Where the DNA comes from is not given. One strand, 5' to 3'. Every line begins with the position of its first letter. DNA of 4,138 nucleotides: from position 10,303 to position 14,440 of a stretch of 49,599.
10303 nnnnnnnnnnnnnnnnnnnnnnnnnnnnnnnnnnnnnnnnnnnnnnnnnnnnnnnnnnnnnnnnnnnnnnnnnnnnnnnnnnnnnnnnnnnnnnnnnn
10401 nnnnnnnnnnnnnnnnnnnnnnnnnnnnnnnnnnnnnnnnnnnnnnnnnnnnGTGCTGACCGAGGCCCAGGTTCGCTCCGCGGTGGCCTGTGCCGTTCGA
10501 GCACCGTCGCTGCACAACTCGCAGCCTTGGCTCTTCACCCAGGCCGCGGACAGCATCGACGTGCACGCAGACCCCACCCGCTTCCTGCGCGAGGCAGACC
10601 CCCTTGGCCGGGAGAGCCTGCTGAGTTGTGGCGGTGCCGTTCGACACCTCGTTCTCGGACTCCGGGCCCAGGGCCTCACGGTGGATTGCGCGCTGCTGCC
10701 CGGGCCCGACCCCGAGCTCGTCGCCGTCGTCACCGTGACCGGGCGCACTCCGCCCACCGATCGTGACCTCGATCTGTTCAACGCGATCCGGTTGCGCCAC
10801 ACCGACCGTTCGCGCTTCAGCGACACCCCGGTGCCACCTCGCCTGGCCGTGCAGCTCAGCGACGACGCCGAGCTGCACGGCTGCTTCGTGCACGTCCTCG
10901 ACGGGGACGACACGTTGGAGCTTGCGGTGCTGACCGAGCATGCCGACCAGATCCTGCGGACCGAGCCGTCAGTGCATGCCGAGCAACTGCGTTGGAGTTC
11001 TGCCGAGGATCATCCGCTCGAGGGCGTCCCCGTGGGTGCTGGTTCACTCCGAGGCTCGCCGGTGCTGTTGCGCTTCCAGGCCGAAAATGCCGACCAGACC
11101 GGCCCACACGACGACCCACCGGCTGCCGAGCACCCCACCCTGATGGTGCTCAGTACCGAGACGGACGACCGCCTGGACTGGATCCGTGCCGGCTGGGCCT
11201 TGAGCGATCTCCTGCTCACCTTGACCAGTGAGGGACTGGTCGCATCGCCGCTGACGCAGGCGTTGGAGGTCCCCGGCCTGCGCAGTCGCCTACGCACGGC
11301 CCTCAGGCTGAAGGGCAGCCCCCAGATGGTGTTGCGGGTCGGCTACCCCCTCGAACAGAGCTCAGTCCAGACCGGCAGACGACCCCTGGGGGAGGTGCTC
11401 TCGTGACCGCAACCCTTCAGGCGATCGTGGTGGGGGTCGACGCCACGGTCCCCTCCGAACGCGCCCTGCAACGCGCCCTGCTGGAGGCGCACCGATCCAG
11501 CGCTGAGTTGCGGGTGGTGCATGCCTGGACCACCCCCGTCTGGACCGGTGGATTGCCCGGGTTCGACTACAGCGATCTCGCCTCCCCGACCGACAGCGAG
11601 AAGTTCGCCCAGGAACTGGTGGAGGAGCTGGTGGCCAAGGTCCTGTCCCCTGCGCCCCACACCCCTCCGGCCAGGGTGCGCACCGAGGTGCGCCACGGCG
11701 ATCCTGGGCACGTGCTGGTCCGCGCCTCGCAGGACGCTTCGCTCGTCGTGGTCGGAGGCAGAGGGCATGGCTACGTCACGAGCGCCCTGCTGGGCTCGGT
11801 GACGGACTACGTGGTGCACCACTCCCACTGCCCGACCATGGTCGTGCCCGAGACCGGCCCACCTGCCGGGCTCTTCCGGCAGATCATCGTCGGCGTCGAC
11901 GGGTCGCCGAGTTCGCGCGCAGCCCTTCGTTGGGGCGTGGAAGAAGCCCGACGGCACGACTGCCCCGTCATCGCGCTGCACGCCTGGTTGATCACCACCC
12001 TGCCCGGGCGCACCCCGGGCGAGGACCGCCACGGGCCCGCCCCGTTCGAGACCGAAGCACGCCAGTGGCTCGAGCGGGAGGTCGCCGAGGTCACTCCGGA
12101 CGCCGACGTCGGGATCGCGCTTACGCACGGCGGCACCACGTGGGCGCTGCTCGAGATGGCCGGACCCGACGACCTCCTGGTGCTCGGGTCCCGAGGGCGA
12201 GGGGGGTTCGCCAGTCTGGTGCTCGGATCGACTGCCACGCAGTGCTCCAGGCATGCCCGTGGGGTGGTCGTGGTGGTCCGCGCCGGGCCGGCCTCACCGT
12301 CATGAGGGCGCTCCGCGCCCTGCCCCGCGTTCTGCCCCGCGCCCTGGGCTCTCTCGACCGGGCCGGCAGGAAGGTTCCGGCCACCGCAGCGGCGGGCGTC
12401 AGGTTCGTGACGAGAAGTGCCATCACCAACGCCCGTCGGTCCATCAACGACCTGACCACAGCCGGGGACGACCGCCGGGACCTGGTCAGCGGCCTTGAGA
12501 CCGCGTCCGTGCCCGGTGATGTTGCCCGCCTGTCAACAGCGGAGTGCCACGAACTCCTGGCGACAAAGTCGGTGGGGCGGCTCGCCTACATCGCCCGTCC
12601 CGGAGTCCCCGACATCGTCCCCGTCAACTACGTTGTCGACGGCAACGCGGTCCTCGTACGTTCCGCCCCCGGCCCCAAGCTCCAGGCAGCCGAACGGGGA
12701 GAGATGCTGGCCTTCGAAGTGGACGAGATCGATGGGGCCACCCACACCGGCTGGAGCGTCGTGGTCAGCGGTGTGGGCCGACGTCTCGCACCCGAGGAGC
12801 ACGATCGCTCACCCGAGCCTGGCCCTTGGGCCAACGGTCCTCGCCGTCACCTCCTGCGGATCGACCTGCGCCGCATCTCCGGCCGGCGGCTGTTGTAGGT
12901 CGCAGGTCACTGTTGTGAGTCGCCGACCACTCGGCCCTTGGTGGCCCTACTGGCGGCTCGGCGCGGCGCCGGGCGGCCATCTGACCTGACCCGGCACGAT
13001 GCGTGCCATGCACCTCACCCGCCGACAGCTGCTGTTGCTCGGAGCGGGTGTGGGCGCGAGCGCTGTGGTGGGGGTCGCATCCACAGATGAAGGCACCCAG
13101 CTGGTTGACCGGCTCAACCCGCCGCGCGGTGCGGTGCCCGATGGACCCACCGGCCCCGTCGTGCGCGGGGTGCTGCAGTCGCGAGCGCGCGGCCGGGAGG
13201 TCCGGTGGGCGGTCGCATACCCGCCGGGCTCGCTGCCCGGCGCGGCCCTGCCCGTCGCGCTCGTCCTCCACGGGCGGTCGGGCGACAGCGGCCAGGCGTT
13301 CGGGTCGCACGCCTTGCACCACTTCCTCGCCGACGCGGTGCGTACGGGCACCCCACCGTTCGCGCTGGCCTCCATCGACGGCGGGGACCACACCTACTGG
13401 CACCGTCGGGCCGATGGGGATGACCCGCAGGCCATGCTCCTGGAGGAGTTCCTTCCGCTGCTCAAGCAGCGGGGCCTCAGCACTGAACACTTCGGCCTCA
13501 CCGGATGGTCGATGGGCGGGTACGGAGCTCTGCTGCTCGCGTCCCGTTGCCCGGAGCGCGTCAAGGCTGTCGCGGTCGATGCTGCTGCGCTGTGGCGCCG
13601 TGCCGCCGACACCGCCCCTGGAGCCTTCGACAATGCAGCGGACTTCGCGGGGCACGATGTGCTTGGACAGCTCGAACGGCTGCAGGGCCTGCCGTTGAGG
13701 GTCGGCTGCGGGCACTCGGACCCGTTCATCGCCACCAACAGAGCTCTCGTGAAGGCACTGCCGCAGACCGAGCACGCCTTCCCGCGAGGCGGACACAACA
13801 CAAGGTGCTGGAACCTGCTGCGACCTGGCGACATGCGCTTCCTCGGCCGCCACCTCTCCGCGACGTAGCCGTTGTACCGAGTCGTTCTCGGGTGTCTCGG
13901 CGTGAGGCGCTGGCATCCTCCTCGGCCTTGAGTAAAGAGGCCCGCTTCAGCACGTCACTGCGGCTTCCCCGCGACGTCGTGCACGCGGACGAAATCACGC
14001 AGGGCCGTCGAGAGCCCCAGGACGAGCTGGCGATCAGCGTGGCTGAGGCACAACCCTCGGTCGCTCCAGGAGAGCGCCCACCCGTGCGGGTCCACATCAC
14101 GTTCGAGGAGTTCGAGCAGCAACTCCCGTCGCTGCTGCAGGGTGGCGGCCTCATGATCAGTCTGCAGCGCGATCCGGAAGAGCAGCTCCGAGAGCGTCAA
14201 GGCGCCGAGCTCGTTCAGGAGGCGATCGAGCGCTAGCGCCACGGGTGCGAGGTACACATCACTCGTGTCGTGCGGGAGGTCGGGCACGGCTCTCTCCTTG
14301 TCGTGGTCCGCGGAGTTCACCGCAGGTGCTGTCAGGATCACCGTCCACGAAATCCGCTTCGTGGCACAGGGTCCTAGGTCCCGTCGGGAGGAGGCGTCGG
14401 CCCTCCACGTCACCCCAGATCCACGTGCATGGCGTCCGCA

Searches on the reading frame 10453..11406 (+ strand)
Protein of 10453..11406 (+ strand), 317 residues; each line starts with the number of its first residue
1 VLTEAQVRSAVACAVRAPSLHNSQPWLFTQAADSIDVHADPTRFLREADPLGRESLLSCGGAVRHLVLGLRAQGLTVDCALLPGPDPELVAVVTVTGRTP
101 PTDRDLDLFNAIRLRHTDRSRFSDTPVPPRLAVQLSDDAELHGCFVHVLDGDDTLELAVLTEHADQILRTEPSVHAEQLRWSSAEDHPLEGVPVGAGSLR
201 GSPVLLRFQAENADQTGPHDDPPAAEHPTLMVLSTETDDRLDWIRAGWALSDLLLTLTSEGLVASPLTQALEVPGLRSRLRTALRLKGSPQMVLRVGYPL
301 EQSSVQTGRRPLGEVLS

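Call 84: search_protein_families(library=ncbifam, proteins=[window:10453-11406:+], max_evalue=0.00001)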
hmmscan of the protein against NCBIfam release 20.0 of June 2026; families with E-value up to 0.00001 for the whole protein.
window:10453-11406:+ (317 aa): 4 families
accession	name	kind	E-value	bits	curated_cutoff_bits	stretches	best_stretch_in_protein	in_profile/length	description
NF047509.1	Rv3131_FMN_oxido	subfamily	3e-82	276.7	199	1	10-316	2-319/319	Acg family FMN-binding oxidoreductase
NF005901.0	PRK07877.1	equivalog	1.3e-17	63.3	476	1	4-194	374-565/722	Rv1355c family protein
NF011424.0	PRK14851.1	subfamily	4e-14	51.5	1170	1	11-173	332-493/679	hypothetical protein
NF011425.0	PRK14852.1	equivalog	3.5e-07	28.5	1337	1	12-131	621-739/989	hypothetical protein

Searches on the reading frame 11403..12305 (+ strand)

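Call 11: search_protein_families(library=pfam, proteins=[window:11403-12305:+], max_evalue=0.001)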
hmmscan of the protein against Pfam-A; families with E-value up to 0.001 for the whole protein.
window:11403-12305:+ (300 aa): 1 family
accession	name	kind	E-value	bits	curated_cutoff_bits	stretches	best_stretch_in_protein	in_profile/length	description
PF00582.32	Usp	-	1.6e-53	181.5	24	2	6-149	3-141/141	Universal stress protein family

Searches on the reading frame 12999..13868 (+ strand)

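Call 11: search_protein_families(library=pfam, proteins=[window:12999-13868:+], max_evalue=0.001)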
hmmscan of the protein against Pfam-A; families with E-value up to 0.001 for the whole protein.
window:12999-13868:+ (289 aa): 2 families
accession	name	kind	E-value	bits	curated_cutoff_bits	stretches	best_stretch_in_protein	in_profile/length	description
PF00756.26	Esterase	-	3.4e-10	40.6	22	1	62-246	2-199/251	Putative esterase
PF00561.26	Abhydrolase_1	-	1.3e-06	28.8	25.8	1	160-215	66-129/245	alpha/beta hydrolase fold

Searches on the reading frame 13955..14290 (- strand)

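Call 67: search_protein_families(library=pfam, proteins=[window:13955-14290:-], max_evalue=1)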
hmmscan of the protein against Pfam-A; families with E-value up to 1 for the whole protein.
window:13955-14290:- (111 aa): 1 family
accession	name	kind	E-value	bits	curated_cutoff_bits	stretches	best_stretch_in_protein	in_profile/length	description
PF11622.13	DUF3251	-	0.022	15.2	23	0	8-54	41-85/161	Protein of unknown function (DUF3251)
